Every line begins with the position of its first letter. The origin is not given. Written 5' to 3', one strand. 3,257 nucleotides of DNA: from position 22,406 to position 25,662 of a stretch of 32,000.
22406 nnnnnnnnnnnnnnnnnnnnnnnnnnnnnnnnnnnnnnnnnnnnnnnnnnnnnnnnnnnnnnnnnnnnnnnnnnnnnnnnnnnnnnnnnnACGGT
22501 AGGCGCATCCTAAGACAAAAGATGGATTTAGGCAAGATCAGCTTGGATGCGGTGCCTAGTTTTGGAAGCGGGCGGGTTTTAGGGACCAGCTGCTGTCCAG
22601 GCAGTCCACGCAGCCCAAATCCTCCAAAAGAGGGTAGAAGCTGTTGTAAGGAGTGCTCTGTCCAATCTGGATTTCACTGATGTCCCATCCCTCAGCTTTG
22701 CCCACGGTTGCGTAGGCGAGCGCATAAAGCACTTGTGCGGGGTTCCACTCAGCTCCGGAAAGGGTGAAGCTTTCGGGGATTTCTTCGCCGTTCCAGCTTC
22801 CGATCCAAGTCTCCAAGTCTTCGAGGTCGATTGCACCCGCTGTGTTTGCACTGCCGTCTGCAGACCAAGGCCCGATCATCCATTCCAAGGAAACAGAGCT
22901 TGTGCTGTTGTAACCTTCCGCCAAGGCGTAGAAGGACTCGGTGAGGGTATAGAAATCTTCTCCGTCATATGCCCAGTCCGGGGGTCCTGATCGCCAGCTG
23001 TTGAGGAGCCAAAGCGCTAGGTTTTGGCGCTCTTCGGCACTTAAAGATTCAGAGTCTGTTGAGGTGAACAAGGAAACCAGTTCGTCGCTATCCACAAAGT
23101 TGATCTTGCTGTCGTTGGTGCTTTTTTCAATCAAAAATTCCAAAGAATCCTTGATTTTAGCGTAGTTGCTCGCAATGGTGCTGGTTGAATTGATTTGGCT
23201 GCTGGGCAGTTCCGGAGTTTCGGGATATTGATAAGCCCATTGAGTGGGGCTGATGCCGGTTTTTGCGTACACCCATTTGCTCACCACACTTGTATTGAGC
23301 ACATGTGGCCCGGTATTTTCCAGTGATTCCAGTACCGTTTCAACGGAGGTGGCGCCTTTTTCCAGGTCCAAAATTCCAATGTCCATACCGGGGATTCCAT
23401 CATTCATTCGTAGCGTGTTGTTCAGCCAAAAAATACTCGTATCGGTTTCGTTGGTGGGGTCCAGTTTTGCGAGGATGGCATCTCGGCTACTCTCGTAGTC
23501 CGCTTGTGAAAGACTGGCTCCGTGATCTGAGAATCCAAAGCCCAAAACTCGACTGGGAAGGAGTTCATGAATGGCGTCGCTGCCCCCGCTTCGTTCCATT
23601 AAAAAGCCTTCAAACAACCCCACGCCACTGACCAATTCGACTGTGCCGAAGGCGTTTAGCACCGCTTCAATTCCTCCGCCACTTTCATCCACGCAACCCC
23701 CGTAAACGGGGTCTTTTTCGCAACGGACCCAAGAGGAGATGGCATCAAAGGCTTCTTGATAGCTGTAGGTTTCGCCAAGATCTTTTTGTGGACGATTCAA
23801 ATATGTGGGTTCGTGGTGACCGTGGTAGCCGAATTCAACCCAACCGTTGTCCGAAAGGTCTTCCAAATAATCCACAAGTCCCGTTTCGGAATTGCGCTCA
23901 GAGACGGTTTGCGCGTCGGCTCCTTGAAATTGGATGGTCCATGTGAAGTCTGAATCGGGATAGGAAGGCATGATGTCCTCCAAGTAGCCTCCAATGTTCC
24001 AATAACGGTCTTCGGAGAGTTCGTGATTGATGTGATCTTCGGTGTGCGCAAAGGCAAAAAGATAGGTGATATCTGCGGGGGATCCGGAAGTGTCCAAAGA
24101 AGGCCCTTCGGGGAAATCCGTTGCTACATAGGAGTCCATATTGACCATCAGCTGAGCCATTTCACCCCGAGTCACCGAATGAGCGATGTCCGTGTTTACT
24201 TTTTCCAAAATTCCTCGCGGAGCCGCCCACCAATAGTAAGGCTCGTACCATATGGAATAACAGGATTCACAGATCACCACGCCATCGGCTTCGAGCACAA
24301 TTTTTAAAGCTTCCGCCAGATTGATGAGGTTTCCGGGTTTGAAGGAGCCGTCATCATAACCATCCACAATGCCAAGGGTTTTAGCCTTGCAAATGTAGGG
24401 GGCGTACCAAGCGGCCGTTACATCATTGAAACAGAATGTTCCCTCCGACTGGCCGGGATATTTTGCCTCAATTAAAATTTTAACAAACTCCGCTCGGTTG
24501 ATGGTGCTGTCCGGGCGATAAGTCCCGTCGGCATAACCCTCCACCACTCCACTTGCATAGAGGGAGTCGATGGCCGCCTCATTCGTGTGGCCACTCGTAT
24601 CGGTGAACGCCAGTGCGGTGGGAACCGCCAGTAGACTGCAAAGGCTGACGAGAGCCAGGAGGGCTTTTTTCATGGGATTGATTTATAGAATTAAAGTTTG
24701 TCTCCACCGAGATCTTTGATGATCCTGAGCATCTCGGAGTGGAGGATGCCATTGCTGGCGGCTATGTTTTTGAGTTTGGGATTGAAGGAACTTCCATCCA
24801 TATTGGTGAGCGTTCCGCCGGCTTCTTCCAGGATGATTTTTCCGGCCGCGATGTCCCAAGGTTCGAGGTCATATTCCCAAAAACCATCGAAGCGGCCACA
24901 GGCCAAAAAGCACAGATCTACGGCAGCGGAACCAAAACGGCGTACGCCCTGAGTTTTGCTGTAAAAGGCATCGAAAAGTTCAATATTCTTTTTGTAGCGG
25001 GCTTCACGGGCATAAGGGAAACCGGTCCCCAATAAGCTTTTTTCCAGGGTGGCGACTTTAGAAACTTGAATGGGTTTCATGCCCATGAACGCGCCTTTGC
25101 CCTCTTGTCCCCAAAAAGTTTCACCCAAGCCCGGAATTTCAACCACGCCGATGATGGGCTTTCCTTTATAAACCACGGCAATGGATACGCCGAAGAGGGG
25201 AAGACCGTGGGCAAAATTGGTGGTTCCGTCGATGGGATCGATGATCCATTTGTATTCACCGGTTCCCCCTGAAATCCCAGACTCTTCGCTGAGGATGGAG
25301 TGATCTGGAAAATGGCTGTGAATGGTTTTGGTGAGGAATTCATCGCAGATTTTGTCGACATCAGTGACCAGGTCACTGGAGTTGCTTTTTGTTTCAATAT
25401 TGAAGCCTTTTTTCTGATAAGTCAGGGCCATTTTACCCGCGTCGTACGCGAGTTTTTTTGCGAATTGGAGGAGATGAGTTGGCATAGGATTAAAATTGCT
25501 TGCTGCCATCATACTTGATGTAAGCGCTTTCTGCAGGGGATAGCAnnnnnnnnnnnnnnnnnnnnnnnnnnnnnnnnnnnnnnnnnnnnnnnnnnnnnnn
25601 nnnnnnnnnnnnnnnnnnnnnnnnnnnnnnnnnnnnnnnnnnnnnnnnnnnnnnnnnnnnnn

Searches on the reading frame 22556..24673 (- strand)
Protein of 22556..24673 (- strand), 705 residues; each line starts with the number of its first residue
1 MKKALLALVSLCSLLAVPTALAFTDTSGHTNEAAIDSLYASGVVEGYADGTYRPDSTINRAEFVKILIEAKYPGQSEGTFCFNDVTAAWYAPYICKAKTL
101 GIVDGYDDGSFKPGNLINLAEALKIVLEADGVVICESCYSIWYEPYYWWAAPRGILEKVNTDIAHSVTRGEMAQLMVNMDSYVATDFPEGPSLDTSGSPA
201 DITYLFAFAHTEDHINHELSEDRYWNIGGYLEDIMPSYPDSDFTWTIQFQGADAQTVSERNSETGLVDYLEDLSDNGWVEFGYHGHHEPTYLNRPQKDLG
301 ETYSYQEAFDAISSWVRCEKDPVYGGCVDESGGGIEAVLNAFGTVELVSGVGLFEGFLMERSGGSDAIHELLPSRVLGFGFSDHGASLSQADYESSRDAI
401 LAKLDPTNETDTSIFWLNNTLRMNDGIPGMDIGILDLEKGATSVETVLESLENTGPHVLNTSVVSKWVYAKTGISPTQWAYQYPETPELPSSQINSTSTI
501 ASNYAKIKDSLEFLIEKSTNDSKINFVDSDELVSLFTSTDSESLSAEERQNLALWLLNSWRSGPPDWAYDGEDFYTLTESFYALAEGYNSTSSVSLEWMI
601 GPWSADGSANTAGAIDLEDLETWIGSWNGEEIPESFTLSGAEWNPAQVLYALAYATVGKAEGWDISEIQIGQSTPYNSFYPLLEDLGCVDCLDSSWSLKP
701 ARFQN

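Call 8: search_protein_families(library=pfam, proteins=[window:22556-24673:-], max_evalue=0.001)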
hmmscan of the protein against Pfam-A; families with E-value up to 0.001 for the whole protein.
window:22556-24673:- (705 aa): 1 family
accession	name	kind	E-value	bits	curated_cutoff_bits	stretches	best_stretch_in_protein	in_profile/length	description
PF00395.25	SLH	-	1.3e-24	86.3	20.8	2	23-63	2-43/44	S-layer homology domain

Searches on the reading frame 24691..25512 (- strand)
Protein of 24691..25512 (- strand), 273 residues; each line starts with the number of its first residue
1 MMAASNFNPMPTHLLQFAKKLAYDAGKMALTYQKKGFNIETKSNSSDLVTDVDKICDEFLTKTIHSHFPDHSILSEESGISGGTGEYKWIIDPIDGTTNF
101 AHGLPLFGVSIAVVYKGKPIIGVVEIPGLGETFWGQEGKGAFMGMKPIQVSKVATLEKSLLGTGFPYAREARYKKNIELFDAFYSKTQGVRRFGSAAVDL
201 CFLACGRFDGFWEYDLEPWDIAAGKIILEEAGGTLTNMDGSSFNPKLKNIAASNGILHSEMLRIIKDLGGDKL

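Call 8: search_protein_families(library=pfam, proteins=[window:24691-25512:-], max_evalue=0.001)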
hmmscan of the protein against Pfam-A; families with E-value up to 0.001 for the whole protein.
window:24691-25512:- (273 aa): 1 family
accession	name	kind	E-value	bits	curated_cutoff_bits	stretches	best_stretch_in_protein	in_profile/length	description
PF00459.30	Inositol_P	-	3.1e-72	243.8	27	1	12-265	3-266/271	Inositol monophosphatase family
